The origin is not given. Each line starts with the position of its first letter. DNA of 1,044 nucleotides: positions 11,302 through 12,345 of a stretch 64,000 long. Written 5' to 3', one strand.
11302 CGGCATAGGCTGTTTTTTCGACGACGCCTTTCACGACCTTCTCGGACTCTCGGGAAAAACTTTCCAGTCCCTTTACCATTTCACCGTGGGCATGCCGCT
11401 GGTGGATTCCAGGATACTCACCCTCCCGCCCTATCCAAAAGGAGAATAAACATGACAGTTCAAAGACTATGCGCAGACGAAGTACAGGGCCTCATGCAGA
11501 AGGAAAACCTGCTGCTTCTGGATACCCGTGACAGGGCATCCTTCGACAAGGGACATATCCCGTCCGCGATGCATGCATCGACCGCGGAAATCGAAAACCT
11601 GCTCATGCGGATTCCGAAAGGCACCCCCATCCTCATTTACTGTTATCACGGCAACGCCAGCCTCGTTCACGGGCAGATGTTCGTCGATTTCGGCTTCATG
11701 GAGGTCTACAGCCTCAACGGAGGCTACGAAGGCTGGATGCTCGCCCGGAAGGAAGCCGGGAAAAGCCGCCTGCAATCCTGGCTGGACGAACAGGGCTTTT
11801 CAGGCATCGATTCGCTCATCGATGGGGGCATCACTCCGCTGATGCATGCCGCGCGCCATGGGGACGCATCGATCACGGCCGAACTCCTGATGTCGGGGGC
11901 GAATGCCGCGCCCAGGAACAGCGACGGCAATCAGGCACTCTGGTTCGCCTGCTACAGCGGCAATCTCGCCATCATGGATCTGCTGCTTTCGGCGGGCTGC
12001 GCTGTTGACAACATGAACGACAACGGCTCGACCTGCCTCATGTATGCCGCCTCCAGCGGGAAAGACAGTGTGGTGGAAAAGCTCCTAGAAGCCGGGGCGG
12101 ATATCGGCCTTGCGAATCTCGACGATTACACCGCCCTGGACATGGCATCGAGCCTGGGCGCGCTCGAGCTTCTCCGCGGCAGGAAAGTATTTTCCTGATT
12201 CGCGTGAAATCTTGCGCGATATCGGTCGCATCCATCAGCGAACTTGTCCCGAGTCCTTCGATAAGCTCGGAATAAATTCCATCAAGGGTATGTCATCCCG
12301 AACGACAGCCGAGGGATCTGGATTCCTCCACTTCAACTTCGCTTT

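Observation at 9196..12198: Candidate uncharacterised nif-linked module divergent from nifHDK: Asp-less receiver, ArsC-like protein, SagB-like double nitroreductase, rhodanese-ankyrin fusion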

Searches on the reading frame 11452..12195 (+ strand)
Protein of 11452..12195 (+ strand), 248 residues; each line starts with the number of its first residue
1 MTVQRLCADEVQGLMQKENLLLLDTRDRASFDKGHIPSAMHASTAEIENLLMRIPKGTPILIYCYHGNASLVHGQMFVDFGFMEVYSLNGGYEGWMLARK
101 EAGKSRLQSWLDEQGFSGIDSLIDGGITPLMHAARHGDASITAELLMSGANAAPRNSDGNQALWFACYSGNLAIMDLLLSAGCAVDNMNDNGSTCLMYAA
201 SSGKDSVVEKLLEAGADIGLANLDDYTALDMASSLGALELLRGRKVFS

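Call 5: search_protein_families(library=pfam, proteins=[window:11452-12195:+], max_evalue=0.01)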
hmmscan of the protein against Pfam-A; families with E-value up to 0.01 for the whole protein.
window:11452-12195:+ (248 aa): 7 families
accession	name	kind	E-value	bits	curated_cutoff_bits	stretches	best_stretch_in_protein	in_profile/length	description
PF12796.13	Ank_2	-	1.4e-20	74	27.3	2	123-187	26-88/90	Ankyrin repeats (3 copies)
PF00023.36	Ank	-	1.4e-19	69.6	21.1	3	191-222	1-32/33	Ankyrin repeat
PF00581.25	Rhodanese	-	2.9e-19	69.8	22.2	1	8-96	2-100/102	Rhodanese-like domain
PF13606.12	Ank_3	-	4.2e-16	57.6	22.3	1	191-218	1-28/30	Ankyrin repeat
PF13637.12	Ank_4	-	5.8e-14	52.3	22.7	2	196-241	1-46/50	Ankyrin repeats (many copies)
PF13857.12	Ank_5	-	2.6e-12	47.2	27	1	179-232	2-56/56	Ankyrin repeats (many copies)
PF24521.3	Ank_KRIT1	-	0.00018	21.7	80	0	129-183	21-70/149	KRIT1 ankyrin-repeats domain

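Call 6: search_protein_families(library=ncbifam, proteins=[window:11452-12195:+], max_evalue=0.01)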
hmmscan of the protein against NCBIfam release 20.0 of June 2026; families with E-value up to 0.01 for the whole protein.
window:11452-12195:+ (248 aa): 13 families
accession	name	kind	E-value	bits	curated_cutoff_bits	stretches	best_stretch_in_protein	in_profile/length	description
NF001195.0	PRK00162.1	equivalog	2e-21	76.3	102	1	5-98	6-99/108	thiosulfate sulfurtransferase GlpE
NF041931.2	MzaA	equivalog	1.3e-15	57.3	800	2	182-240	25-83/726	MZA anti-phage system associated sigma-70 family RNA polymerase sigma factor MzaA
NF043022.1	T4SS_AnkG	equivalog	2.1e-12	46.6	500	1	128-233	332-444/455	Dot/Icm T4SS effector AnkG/AnkZ/LegA7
NF041203.1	rhodanese_LYCAU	equivalog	2.5e-11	43.4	115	1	3-98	20-119/126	rhodanese-related (seleno)protein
NF043029.1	T4SS_AnkY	equivalog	5.8e-11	41.5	600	1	160-235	459-534/543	Dot/Icm T4SS effector AnkY/LegA9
NF045521.1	rhoda_near_glyco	subfamily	5.4e-09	36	145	1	14-96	25-109/144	rhodanese homology domain-containing protein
NF006444.0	PRK08762.1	equivalog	6.5e-09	34.9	449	1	3-98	14-110/387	molybdopterin-synthase adenylyltransferase MoeB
NF043028.1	T4SS_AnkX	equivalog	2.2e-07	29.5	1400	1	162-231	551-621/938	Dot/Icm T4SS effector AnkN/AnkX/LegA8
NF043023.1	T4SS_AnkH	equivalog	2.3e-07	29.9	600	1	119-222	25-128/467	Dot/Icm T4SS effector AnkH/LegA3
NF001133.1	PRK00142.1-1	equivalog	1.8e-05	24.4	170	1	5-93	107-201/229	oxygen-dependent tRNA uridine(34) hydroxylase TrhO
NF043021.1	T4SS_AnkF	equivalog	0.00017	20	1000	0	162-220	588-647/917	Dot/Icm T4SS effector AnkF/LegA14/Ceg31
NF005902.0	PRK07878.1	equivalog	0.00032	19.7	647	1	9-96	292-382/392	adenylyltransferase/sulfurtransferase MoeZ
NF033833.0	rhodan_ChrE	equivalog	0.00071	19.5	120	1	17-97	17-99/108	rhodanese family chromate resistance protein ChrE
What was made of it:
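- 11452..12198 (+): g4: GlpE-type rhodanese (about nt 11473-11739, Cys64 in CYHGNAS) fused to about four ankyrin repeats (about nt 11803-12186), 248 aa. PF00581, 69.8 bits; Ank_2, 74 bits; GlpE model 76.3 bits, below its equivalog cut-off of 102 (calls 5, 6).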

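Call 72: find_homologous_proteins(query=window:11452-12195:+, max_evalue=1e-10)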
Query window:11452-12195:+ (248 aa): 628 proteins with E <= 1e-10 among 1447 candidates; the best 120 are listed.
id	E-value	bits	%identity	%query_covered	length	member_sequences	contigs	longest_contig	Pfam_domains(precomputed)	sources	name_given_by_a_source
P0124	7.6e-161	551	100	100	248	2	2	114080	PF13606.13,PF13857.13,PF00581.26,PF12796.14,PF00023.37,PF13637.13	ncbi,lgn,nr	ncbi:MAG: ankyrin repeat domain-containing protein [Burkholderiales bacterium]|nr:ankyrin repeat dom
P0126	3.5e-119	415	76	98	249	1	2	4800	PF13606.13,PF13857.13,PF00581.26,PF12796.14,PF00023.37,PF13637.13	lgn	-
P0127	5.1e-107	375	71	97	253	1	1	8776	PF13606.13,PF13857.13,PF00581.26,PF12796.14,PF00023.37,PF13637.13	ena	-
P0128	1.4e-105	370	68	97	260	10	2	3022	PF13606.13,PF13857.13,PF00581.26,PF12796.14,PF00023.37,PF13637.13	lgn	-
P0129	4.5e-105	368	69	97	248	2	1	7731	PF13606.13,PF13857.13,PF00581.26,PF12796.14,PF00023.37,PF13637.13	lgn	-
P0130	1.7e-104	367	67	99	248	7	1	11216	PF13606.13,PF13857.13,PF00581.26,PF12796.14,PF00023.37,PF13637.13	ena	-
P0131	2.3e-104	366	68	97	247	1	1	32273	PF13606.13,PF13857.13,PF00581.26,PF12796.14,PF00023.37,PF13637.13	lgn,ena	-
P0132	2.5e-104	366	68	98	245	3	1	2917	PF13606.13,PF13857.13,PF00581.26,PF12796.14,PF00023.37,PF13637.13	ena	-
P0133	1.4e-102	360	68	97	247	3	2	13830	PF13606.13,PF13857.13,PF00581.26,PF12796.14,PF00023.37,PF13637.13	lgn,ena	-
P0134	1.1e-98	348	65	97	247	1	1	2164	PF13606.13,PF13857.13,PF00581.26,PF12796.14,PF00023.37,PF13637.13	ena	-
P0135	5.1e-97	342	62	99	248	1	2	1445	PF13606.13,PF13857.13,PF00581.26,PF12796.14,PF00023.37,PF13637.13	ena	-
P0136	3.9e-96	339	80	78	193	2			PF13606.13,PF00581.26,PF12796.14,PF00023.37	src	-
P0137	9.1e-94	331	61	99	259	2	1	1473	PF13606.13,PF13857.13,PF00581.26,PF12796.14,PF00023.37,PF13637.13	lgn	-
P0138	2.5e-90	320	59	97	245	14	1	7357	PF13606.13,PF13857.13,PF00581.26,PF12796.14,PF00023.37,PF13637.13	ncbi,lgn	-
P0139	1.1e-89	318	60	96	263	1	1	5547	PF13606.13,PF13857.13,PF00581.26,PF12796.14,PF00023.37,PF13637.13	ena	-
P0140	4.9e-89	316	60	96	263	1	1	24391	PF13606.13,PF13857.13,PF00581.26,PF12796.14,PF00023.37,PF13637.13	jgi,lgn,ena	-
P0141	6.3e-89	316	59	96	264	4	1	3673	PF13606.13,PF13857.13,PF00581.26,PF12796.14,PF00023.37,PF13637.13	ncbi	-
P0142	4.0e-88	313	61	96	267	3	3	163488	PF13606.13,PF13857.13,PF00581.26,PF12796.14,PF00023.37,PF13637.13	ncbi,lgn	-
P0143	1.6e-87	311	59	99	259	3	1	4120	PF13606.13,PF13857.13,PF00581.26,PF12796.14,PF00023.37,PF13637.13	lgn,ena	-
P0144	1.7e-86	308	60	96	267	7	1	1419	PF13606.13,PF13857.13,PF00581.26,PF12796.14,PF00023.37,PF13637.13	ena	-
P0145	1.5e-84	301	58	96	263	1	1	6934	PF13606.13,PF13857.13,PF00581.26,PF12796.14,PF00023.37,PF13637.13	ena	-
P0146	4.2e-84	300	58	96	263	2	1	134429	PF13606.13,PF13857.13,PF00581.26,PF12796.14,PF00023.37,PF13637.13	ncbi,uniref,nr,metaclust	ncbi:ankyrin [Sulfuricella sp. T08]|uniref:rhodanese-like domain-containing protein n=1 Tax=Sulfuric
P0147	9.6e-84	299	58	96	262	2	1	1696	PF13606.13,PF13857.13,PF00581.26,PF12796.14,PF00023.37,PF13637.13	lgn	-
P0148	5.7e-83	296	57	96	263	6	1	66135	PF13606.13,PF13857.13,PF00581.26,PF12796.14,PF00023.37,PF13637.13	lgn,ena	-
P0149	3.9e-82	293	56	96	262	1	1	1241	PF13606.13,PF13857.13,PF00581.26,PF12796.14,PF00023.37,PF13637.13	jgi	jgi:thiosulfate/3-mercaptopyruvate sulfurtransferase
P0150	4.9e-82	293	56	97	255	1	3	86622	PF13606.13,PF13857.13,PF00581.26,PF12796.14,PF00023.37,PF13637.13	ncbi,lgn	-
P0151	1.5e-80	288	56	94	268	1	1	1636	PF13606.13,PF13857.13,PF00581.26,PF12796.14,PF00023.37,PF13637.13,PF24521.3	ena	-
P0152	2.6e-78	281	55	96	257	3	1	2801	PF13606.13,PF13857.13,PF00581.26,PF12796.14,PF00023.37,PF13637.13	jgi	-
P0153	1.3e-77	279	54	96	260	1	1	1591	PF13606.13,PF13857.13,PF00581.26,PF12796.14,PF00023.37,PF13637.13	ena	-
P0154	5.4e-77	277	54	96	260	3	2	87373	PF13606.13,PF13857.13,PF00581.26,PF12796.14,PF00023.37,PF13637.13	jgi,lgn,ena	-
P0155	3.6e-76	274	53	96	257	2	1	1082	PF13606.13,PF13857.13,PF00581.26,PF12796.14,PF00023.37,PF13637.13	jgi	jgi:rhodanese-related sulfurtransferase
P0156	3.3e-75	271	52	98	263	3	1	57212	PF13606.13,PF13857.13,PF00581.26,PF12796.14,PF00023.37,PF13637.13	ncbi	ncbi:MAG: ankyrin repeat domain-containing protein [Burkholderiales bacterium]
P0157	3.3e-75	271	56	96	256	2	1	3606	PF13606.13,PF13857.13,PF00581.26,PF12796.14,PF00023.37,PF13637.13,PF24521.3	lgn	-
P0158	4.8e-75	270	51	97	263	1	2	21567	PF13606.13,PF13857.13,PF00581.26,PF12796.14,PF00023.37,PF13637.13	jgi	jgi:rhodanese-related sulfurtransferase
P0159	5.7e-74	267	51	96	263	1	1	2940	PF13606.13,PF13857.13,PF00581.26,PF12796.14,PF00023.37,PF13637.13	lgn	-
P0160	2.4e-73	265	51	96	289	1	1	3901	PF13606.13,PF13857.13,PF00581.26,PF12796.14,PF00023.37,PF13637.13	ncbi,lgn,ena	-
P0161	2.9e-73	264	53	97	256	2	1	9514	PF13606.13,PF13857.13,PF00581.26,PF12796.14,PF00023.37,PF13637.13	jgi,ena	-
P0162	2.4e-72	261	52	97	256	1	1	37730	PF13606.13,PF13857.13,PF00581.26,PF12796.14,PF00023.37,PF13637.13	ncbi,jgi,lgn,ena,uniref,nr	ncbi:ankyrin repeat domain-containing protein [Methylocaldum sp.]|uniref:ankyrin repeat domain-conta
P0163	6.1e-72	260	51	97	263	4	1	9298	PF13606.13,PF13857.13,PF00581.26,PF12796.14,PF00023.37,PF13637.13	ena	-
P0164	6.6e-72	260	50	99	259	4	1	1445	PF13606.13,PF13857.13,PF00581.26,PF12796.14,PF00023.37,PF13637.13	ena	-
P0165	1.0e-71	259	49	96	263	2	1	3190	PF13606.13,PF13857.13,PF00581.26,PF12796.14,PF00023.37,PF13637.13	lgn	-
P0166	1.1e-71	259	52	97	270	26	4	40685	PF13606.13,PF13857.13,PF00581.26,PF12796.14,PF00023.37,PF13637.13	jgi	jgi:rhodanese-related sulfurtransferase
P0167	1.9e-71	258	50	97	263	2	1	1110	PF13606.13,PF13857.13,PF00581.26,PF12796.14,PF00023.37,PF13637.13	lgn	-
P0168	2.1e-71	258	50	98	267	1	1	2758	PF13606.13,PF13857.13,PF00581.26,PF12796.14,PF00023.37,PF13637.13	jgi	jgi:thiosulfate/3-mercaptopyruvate sulfurtransferase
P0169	3.5e-71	258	51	97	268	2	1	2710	PF13606.13,PF13857.13,PF00581.26,PF12796.14,PF00023.37,PF13637.13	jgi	-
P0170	4.0e-71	257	50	96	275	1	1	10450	PF13606.13,PF13857.13,PF00581.26,PF12796.14,PF00023.37,PF13637.13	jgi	jgi:rhodanese-related sulfurtransferase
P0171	7.0e-71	257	53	97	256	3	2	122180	PF13606.13,PF13857.13,PF00581.26,PF12796.14,PF00023.37,PF13637.13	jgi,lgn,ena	-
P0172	8.1e-71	256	51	95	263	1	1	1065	PF13606.13,PF13857.13,PF00581.26,PF12796.14,PF00023.37,PF13637.13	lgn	-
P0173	9.2e-71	256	49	97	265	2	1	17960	PF13606.13,PF13857.13,PF00581.26,PF12796.14,PF00023.37,PF13637.13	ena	-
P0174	1.1e-70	256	53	94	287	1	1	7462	PF13606.13,PF13857.13,PF00581.26,PF12796.14,PF00023.37,PF13637.13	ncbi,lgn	-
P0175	1.1e-70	256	51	97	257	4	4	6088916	PF13606.13,PF13857.13,PF00581.26,PF12796.14,PF00023.37,PF13637.13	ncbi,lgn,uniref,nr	ncbi:putative thiosulfate sulfurtransferase rhodanese-like domain/ankyrin repeat domain-containing p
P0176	1.8e-70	255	50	96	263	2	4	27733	PF13606.13,PF13857.13,PF00581.26,PF12796.14,PF00023.37,PF13637.13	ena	-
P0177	2.0e-70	255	49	98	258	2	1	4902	PF13606.13,PF13857.13,PF00581.26,PF12796.14,PF00023.37,PF13637.13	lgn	-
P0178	3.1e-70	254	51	97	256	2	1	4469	PF13606.13,PF13857.13,PF00581.26,PF12796.14,PF00023.37,PF13637.13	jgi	jgi:thiosulfate/3-mercaptopyruvate sulfurtransferase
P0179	3.2e-70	254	51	97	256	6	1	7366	PF13606.13,PF13857.13,PF00581.26,PF12796.14,PF00023.37,PF13637.13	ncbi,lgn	-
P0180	6.4e-70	253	49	96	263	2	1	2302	PF13606.13,PF13857.13,PF00581.26,PF12796.14,PF00023.37,PF13637.13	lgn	-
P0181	9.6e-70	253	49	96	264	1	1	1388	PF13606.13,PF13857.13,PF00581.26,PF12796.14,PF00023.37,PF13637.13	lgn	-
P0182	1.0e-69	253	50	96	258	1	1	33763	PF13606.13,PF13857.13,PF00581.26,PF12796.14,PF00023.37,PF13637.13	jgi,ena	-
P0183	1.4e-69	252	51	98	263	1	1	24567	PF13606.13,PF13857.13,PF00581.26,PF12796.14,PF00023.37,PF13637.13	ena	-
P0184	5.2e-69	250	48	96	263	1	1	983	PF13606.13,PF13857.13,PF00581.26,PF12796.14,PF00023.37,PF13637.13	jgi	jgi:rhodanese-related sulfurtransferase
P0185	5.9e-69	250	53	97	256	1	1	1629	PF13606.13,PF13857.13,PF00581.26,PF12796.14,PF00023.37,PF13637.13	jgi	jgi:thiosulfate/3-mercaptopyruvate sulfurtransferase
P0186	7.1e-69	250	48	96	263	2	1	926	PF13606.13,PF13857.13,PF00581.26,PF12796.14,PF00023.37,PF13637.13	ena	-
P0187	7.4e-69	250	49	96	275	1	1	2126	PF13606.13,PF13857.13,PF00581.26,PF12796.14,PF00023.37,PF13637.13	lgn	-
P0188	1.2e-68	249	49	97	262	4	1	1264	PF13606.13,PF13857.13,PF00581.26,PF12796.14,PF00023.37,PF13637.13,PF24521.3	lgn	-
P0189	1.4e-68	249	49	96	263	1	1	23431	PF13606.13,PF13857.13,PF00581.26,PF12796.14,PF00023.37,PF13637.13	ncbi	-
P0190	1.4e-68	249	48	98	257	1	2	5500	PF13606.13,PF13857.13,PF00581.26,PF12796.14,PF00023.37,PF13637.13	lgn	-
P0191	1.7e-68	249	48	97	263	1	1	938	PF13606.13,PF13857.13,PF00581.26,PF12796.14,PF00023.37,PF13637.13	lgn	-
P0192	1.9e-68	249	48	97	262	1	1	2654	PF13606.13,PF13857.13,PF00581.26,PF12796.14,PF00023.37,PF13637.13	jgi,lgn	jgi:rhodanese-related sulfurtransferase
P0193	2.4e-68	248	51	97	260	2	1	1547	PF13606.13,PF13857.13,PF00581.26,PF12796.14,PF00023.37,PF13637.13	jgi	-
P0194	2.4e-68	248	50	98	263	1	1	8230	PF13606.13,PF13857.13,PF00581.26,PF12796.14,PF00023.37,PF13637.13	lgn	-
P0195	4.2e-68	247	49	97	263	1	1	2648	PF13606.13,PF13857.13,PF00581.26,PF12796.14,PF00023.37,PF13637.13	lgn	-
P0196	4.8e-68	247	51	94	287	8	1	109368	PF13606.13,PF13857.13,PF00581.26,PF12796.14,PF00023.37,PF13637.13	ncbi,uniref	ncbi:ankyrin repeat domain-containing protein [Acidithiobacillus sp.]|uniref:ankyrin repeat domain-c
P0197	6.6e-68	247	49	95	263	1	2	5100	PF13606.13,PF13857.13,PF00581.26,PF12796.14,PF00023.37,PF13637.13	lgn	-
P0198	7.6e-68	247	48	94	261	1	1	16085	PF13606.13,PF13857.13,PF00581.26,PF12796.14,PF00023.37,PF13637.13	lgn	-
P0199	1.7e-67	245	49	96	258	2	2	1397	PF13606.13,PF13857.13,PF00581.26,PF12796.14,PF00023.37,PF13637.13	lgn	-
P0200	1.8e-67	245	48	98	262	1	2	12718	PF13606.13,PF13857.13,PF00581.26,PF12796.14,PF00023.37,PF13637.13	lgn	-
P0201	2.3e-67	245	50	98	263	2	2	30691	PF13606.13,PF13857.13,PF00581.26,PF12796.14,PF00023.37,PF13637.13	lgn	-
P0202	2.4e-67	245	48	97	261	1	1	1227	PF13606.13,PF13857.13,PF00581.26,PF12796.14,PF00023.37,PF13637.13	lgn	-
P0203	3.7e-67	244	49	96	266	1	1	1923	PF13606.13,PF13857.13,PF00581.26,PF12796.14,PF00023.37,PF13637.13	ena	-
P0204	4.5e-67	244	49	92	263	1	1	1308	PF13606.13,PF13857.13,PF00581.26,PF12796.14,PF00023.37,PF13637.13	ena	-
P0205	5.2e-67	244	49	92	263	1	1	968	PF13606.13,PF13857.13,PF00581.26,PF12796.14,PF00023.37,PF13637.13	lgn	-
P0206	6.6e-67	244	51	93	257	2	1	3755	PF13606.13,PF13857.13,PF00581.26,PF12796.14,PF00023.37,PF13637.13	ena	-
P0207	1.1e-66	243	48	96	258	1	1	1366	PF13606.13,PF13857.13,PF00581.26,PF12796.14,PF00023.37,PF13637.13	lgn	-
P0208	1.2e-66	243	48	96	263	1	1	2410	PF13606.13,PF13857.13,PF00581.26,PF12796.14,PF00023.37,PF13637.13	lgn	-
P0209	1.7e-66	242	47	96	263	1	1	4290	PF13606.13,PF13857.13,PF00581.26,PF12796.14,PF00023.37,PF13637.13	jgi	jgi:rhodanese-related sulfurtransferase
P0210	1.8e-66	242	49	96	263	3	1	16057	PF13606.13,PF13857.13,PF00581.26,PF12796.14,PF00023.37,PF13637.13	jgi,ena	-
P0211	1.8e-66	242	47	97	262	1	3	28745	PF13606.13,PF13857.13,PF00581.26,PF12796.14,PF00023.37,PF13637.13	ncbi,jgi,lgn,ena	-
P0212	3.4e-66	241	49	92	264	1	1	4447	PF13606.13,PF13857.13,PF00581.26,PF12796.14,PF00023.37,PF13637.13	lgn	-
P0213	4.5e-66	241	47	96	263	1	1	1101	PF13606.13,PF13857.13,PF00581.26,PF12796.14,PF00023.37,PF13637.13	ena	-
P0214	4.7e-66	241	48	98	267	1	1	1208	PF13606.13,PF13857.13,PF00581.26,PF12796.14,PF00023.37,PF13637.13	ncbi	-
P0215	5.4e-66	241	48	96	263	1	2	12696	PF13606.13,PF13857.13,PF00581.26,PF12796.14,PF00023.37,PF13637.13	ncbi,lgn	-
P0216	5.8e-66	240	47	96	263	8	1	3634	PF13606.13,PF13857.13,PF00581.26,PF12796.14,PF00023.37,PF13637.13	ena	-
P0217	7.1e-66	240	47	97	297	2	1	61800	PF13606.13,PF13857.13,PF00581.26,PF12796.14,PF00023.37,PF13637.13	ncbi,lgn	ncbi:MAG: rhodanese-like domain-containing protein [Pseudomonadota bacterium]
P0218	9.4e-66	240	49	98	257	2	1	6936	PF13606.13,PF13857.13,PF00581.26,PF12796.14,PF00023.37,PF13637.13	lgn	-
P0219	9.7e-66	240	49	98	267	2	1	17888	PF13606.13,PF13857.13,PF00581.26,PF12796.14,PF00023.37,PF13637.13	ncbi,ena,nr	ncbi:MAG TPA: ankyrin repeat domain-containing protein [Methylocella sp.]|nr:ankyrin repeat domain-c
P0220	1.1e-65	240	51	92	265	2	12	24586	PF13606.13,PF13857.13,PF00581.26,PF12796.14,PF00023.37,PF13637.13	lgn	-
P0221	1.3e-65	239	48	97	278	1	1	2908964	PF13606.13,PF13857.13,PF00581.26,PF12796.14,PF00023.37,PF13637.13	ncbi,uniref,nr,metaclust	ncbi:hypothetical protein A9404_01530 [Halothiobacillus diazotrophicus]|uniref:Rhodanese domain-cont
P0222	1.3e-65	239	49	97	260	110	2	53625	PF13606.13,PF13857.13,PF00581.26,PF12796.14,PF00023.37,PF13637.13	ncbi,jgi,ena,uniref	ncbi:MAG: rhodanese-like domain-containing protein [Acidithiobacillus ferrooxidans]|uniref:Putative 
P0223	1.4e-65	239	48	92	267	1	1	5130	PF13606.13,PF13857.13,PF00581.26,PF12796.14,PF00023.37,PF13637.13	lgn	-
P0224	1.6e-65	239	48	97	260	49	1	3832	PF13606.13,PF13857.13,PF00581.26,PF12796.14,PF00023.37,PF13637.13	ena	-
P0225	2.3e-65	239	47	98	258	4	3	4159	PF13606.13,PF13857.13,PF00581.26,PF12796.14,PF00023.37,PF13637.13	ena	-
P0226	2.4e-65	238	48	98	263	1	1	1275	PF13606.13,PF13857.13,PF00581.26,PF12796.14,PF00023.37,PF13637.13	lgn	-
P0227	2.6e-65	238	47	98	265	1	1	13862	PF13606.13,PF13857.13,PF00581.26,PF12796.14,PF00023.37,PF13637.13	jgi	jgi:thiosulfate/3-mercaptopyruvate sulfurtransferase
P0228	4.3e-65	238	48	98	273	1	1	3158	PF13606.13,PF13857.13,PF00581.26,PF12796.14,PF00023.37,PF13637.13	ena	-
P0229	4.9e-65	237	47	97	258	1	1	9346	PF13606.13,PF13857.13,PF00581.26,PF12796.14,PF00023.37,PF13637.13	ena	-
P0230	5.2e-65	237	47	98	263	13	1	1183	PF13606.13,PF13857.13,PF00581.26,PF12796.14,PF00023.37,PF13637.13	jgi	jgi:thiosulfate/3-mercaptopyruvate sulfurtransferase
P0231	5.3e-65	237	49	99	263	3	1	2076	PF13606.13,PF13857.13,PF00581.26,PF12796.14,PF00023.37,PF13637.13,PF24521.3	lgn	-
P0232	7.1e-65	237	48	92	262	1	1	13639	PF13606.13,PF13857.13,PF00581.26,PF12796.14,PF00023.37,PF13637.13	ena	-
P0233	7.2e-65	237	45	97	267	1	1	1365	PF13606.13,PF13857.13,PF00581.26,PF12796.14,PF00023.37,PF13637.13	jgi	jgi:rhodanese-related sulfurtransferase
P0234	8.3e-65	237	47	96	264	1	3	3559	PF13606.13,PF13857.13,PF00581.26,PF12796.14,PF00023.37,PF13637.13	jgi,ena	-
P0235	1.1e-64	236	46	96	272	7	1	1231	PF13606.13,PF13857.13,PF00581.26,PF12796.14,PF00023.37,PF13637.13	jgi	-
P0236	1.2e-64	236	47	97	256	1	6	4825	PF13606.13,PF13857.13,PF00581.26,PF12796.14,PF00023.37,PF13637.13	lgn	-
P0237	1.8e-64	236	48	94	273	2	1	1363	PF13606.13,PF13857.13,PF00581.26,PF12796.14,PF00023.37,PF13637.13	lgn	-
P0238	1.9e-64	236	52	86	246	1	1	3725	PF13606.13,PF13857.13,PF00581.26,PF12796.14,PF00023.37,PF13637.13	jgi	jgi:thiosulfate/3-mercaptopyruvate sulfurtransferase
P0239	2.1e-64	235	45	100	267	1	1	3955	PF13606.13,PF13857.13,PF00581.26,PF12796.14,PF00023.37,PF13637.13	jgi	jgi:thiosulfate/3-mercaptopyruvate sulfurtransferase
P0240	2.5e-64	235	46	100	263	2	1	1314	PF13606.13,PF13857.13,PF00581.26,PF12796.14,PF00023.37,PF13637.13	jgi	jgi:thiosulfate/3-mercaptopyruvate sulfurtransferase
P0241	2.8e-64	235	49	96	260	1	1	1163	PF13606.13,PF13857.13,PF00581.26,PF12796.14,PF00023.37,PF13637.13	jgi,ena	jgi:thiosulfate/3-mercaptopyruvate sulfurtransferase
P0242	3.2e-64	235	49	97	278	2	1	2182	PF13606.13,PF13857.13,PF00581.26,PF12796.14,PF00023.37,PF13637.13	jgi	jgi:rhodanese-related sulfurtransferase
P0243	3.7e-64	235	48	96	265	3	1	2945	PF13606.13,PF13857.13,PF00581.26,PF12796.14,PF00023.37,PF13637.13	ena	-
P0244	4.1e-64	234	46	100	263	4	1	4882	PF13606.13,PF13857.13,PF00581.26,PF12796.14,PF00023.37,PF13637.13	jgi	-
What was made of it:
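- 11452..12198 (+): 628 homologues found; all 120 listed share the fused rhodanese-ankyrin architecture (call 72).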

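Call 74: find_encoding_contigs(protein=P0222, flank=9000, max_places=1)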
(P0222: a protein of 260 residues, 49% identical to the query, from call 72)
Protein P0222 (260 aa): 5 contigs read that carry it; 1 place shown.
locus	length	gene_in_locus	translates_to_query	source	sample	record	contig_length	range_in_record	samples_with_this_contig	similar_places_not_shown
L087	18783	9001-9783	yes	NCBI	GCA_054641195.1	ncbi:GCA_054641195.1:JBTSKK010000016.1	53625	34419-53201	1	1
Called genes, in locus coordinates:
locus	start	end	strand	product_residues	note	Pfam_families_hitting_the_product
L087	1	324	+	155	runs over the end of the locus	PF03270:DUF269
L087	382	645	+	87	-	PF05082:Rop-like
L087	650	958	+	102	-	PF00037:Fer4 (weak), PF12797:Fer4_2 (weak), PF13237:Fer4_10 (weak), PF14697:Fer4_21, PF12837:Fer4_6 (weak), PF13183:Fer4_8 (weak), PF12838:Fer4_7, PF13484:Fer4_16, +5 more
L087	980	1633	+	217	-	PF04891:NifQ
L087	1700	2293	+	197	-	-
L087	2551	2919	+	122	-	PF01521:Fe-S_biosyn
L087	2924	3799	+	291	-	PF01592:NifU_N, PF04324:Fer2_BFD, PF01106:NifU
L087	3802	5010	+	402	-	PF00266:Aminotran_5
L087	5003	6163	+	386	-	PF00682:HMGL-like, PF22617:HCS_D2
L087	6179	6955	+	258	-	PF00132:Hexapep (weak)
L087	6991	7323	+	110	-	PF03206:NifW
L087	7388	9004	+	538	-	PF00881:Nitroreductase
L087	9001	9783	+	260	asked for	PF00581:Rhodanese, PF12796:Ank_2, PF00023:Ank (faint), PF13606:Ank_3 (faint), PF13637:Ank_4, PF12796:Ank_2, PF13857:Ank_5 (weak)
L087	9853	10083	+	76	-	PF09723:Zn_ribbon_8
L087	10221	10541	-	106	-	-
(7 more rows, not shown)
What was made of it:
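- A. ferrooxidans has nifUSV-cysE-nifW-SagB-RhdAnk (call 74).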
